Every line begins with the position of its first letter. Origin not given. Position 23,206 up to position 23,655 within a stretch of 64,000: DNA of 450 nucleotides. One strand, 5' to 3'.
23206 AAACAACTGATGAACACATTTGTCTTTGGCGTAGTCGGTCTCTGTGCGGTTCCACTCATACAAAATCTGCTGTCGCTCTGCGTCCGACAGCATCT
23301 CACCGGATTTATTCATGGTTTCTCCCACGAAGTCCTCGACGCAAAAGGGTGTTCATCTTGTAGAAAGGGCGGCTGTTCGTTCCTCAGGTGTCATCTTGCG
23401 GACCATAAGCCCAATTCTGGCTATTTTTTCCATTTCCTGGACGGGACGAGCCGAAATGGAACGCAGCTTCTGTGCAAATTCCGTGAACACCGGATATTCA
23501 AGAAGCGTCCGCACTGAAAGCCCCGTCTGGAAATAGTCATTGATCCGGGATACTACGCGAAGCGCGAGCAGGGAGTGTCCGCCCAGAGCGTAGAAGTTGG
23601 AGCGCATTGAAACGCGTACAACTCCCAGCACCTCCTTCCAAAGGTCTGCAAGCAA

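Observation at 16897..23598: No chain-release domain, a loading-type module in the last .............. gene, and duplicated docking heads/tails imply a non-colinear assembly order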

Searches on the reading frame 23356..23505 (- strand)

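Call 27: search_protein_families(library=pfam, proteins=[window:23356-23505:-], max_evalue=10)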
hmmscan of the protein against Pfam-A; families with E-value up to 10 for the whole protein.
seq(50 aa): 1 family
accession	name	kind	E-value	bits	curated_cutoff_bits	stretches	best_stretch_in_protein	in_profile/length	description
PF20286.3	divDNApol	-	0.16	10.6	25.7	1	2-47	228-273/705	Divergent Family B DNA polymerase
